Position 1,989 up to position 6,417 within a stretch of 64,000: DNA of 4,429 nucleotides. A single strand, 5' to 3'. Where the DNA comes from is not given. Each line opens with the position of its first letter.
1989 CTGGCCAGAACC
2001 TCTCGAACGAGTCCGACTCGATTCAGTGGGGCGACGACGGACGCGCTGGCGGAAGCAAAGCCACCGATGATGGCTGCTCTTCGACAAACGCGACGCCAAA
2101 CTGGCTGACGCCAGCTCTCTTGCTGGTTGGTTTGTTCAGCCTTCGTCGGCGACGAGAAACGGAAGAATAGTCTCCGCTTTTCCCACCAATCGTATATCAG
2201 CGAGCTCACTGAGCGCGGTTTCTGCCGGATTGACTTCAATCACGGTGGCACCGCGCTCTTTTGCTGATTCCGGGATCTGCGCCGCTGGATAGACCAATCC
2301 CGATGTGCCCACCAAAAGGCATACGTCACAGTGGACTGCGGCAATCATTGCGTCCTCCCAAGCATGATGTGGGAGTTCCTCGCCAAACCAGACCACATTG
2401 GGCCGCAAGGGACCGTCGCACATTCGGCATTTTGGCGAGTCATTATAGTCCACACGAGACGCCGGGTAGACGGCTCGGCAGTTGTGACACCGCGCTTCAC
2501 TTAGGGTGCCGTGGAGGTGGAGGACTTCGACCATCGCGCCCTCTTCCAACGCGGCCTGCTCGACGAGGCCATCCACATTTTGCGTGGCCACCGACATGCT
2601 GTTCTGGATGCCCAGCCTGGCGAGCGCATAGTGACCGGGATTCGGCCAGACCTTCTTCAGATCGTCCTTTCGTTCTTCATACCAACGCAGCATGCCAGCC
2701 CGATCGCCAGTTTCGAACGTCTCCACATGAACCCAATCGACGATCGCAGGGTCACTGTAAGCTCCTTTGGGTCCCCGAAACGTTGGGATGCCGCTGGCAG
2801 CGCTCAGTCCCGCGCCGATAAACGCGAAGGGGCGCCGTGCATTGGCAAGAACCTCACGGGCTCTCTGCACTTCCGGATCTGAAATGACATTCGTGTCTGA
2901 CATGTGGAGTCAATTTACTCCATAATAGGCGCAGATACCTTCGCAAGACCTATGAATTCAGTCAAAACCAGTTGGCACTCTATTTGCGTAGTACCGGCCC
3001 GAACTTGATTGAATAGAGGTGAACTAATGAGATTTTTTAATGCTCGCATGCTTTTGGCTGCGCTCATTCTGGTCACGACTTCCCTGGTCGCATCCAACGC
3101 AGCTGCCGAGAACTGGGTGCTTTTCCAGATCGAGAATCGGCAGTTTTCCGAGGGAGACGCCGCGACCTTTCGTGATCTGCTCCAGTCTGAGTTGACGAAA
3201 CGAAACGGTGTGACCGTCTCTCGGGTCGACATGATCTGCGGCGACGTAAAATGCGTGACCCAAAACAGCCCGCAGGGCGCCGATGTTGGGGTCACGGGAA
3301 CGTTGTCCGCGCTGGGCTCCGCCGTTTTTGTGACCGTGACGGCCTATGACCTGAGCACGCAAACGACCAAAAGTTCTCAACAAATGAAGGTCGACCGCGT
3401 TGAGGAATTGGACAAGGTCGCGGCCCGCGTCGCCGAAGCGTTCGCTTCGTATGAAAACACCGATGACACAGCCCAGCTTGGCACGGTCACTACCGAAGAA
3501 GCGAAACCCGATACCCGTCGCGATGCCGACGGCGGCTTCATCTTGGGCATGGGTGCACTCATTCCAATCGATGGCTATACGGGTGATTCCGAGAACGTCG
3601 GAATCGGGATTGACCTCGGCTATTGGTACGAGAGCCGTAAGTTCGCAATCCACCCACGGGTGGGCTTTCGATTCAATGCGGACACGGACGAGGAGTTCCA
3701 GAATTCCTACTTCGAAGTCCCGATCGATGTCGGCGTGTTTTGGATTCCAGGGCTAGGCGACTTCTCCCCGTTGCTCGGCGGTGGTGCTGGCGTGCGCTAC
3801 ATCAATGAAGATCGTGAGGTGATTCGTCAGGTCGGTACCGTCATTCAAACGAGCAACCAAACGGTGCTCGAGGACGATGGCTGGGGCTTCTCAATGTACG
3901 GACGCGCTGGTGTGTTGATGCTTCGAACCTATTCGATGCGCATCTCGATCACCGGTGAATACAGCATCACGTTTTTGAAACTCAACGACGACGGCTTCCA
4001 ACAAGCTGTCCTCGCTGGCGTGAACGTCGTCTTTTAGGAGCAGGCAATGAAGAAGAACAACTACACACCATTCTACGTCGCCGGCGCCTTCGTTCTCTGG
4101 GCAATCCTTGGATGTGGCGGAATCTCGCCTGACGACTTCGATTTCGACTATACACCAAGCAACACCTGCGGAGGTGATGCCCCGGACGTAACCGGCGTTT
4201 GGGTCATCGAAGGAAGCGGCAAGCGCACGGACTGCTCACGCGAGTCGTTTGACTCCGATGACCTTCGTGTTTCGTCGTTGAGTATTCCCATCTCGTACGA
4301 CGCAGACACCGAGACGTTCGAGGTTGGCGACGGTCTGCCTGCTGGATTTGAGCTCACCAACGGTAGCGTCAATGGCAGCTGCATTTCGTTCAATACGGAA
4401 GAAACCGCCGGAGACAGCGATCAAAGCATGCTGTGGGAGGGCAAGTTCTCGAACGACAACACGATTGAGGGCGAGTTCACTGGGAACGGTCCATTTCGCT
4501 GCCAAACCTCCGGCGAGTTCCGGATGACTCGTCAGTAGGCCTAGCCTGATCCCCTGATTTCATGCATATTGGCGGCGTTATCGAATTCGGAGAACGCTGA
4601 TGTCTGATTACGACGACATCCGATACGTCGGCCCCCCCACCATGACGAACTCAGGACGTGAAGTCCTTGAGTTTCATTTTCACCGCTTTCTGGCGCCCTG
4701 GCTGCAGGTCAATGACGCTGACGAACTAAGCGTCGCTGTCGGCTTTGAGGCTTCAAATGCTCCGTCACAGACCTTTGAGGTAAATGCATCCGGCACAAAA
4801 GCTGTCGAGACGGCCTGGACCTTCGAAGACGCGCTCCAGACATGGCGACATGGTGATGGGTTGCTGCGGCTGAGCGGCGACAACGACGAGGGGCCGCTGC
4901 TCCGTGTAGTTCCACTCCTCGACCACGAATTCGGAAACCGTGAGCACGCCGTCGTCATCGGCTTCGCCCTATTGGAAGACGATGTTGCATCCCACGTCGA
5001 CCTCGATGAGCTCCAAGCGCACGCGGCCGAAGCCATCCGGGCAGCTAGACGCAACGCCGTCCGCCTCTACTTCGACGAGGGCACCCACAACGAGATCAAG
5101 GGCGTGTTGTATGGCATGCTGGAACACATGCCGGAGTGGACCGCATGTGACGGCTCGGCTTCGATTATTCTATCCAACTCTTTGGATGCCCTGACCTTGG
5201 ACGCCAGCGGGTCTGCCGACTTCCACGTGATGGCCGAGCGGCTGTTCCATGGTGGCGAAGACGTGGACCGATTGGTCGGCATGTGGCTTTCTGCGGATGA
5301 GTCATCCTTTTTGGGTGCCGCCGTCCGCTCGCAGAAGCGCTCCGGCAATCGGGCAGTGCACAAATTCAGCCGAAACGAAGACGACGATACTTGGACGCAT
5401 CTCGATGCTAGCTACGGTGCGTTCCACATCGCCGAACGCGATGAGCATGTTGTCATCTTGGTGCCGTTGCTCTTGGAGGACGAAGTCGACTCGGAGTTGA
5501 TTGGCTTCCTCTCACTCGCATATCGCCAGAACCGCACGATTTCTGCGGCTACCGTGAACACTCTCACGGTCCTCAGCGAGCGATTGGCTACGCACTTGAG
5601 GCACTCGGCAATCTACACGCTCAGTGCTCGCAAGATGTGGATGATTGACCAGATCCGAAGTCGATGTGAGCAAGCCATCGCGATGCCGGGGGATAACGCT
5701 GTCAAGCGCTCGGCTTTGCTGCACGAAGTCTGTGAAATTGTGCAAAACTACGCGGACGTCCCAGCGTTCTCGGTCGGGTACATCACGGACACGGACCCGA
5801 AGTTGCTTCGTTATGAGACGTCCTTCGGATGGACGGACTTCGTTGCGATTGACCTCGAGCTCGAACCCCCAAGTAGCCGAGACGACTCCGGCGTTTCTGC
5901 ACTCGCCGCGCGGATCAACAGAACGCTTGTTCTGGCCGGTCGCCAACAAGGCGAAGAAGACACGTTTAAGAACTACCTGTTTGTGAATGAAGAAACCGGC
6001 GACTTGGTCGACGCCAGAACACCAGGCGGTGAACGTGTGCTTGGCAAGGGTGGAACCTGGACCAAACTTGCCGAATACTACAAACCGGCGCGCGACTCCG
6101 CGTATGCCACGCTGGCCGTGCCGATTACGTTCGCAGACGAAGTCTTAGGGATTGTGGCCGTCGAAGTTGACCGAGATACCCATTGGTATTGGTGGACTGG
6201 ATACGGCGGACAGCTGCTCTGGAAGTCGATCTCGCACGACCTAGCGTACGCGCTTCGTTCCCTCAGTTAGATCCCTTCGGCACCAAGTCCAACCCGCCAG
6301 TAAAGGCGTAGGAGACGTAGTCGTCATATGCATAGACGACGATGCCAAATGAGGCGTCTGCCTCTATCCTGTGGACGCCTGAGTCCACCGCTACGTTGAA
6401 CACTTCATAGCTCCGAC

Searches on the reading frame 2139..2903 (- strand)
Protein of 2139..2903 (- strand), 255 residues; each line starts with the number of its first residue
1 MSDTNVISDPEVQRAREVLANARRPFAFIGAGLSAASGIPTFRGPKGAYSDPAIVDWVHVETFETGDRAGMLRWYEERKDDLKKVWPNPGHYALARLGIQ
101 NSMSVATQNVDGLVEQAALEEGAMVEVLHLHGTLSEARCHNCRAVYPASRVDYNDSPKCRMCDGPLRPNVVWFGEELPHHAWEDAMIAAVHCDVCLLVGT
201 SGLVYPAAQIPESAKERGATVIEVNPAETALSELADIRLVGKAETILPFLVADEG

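Call 13: search_protein_families(library=pfam, proteins=[window:2139-2903:-], max_evalue=0.001)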
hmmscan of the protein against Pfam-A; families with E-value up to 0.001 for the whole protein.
window:2139-2903:- (255 aa): 2 families
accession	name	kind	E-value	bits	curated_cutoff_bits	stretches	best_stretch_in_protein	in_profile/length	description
PF02146.23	SIR2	-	1.8e-36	126.2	24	1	30-206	1-180/180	Sir2 family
PF00205.28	TPP_enzyme_M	-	1.8e-05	24.9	30.4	0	176-247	62-134/137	Thiamine pyrophosphate enzyme, central domain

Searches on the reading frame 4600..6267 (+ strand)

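Call 13: search_protein_families(library=pfam, proteins=[window:4600-6267:+], max_evalue=0.001)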
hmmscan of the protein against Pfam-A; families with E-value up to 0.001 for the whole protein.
window:4600-6267:+ (556 aa): 2 families
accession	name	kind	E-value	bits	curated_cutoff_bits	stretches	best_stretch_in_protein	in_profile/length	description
PF13185.12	GAF_2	-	0.00035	21.2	28.6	0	233-331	53-133/136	GAF domain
PF13492.12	GAF_3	-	0.00036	21.4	27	0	282-334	80-128/129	GAF domain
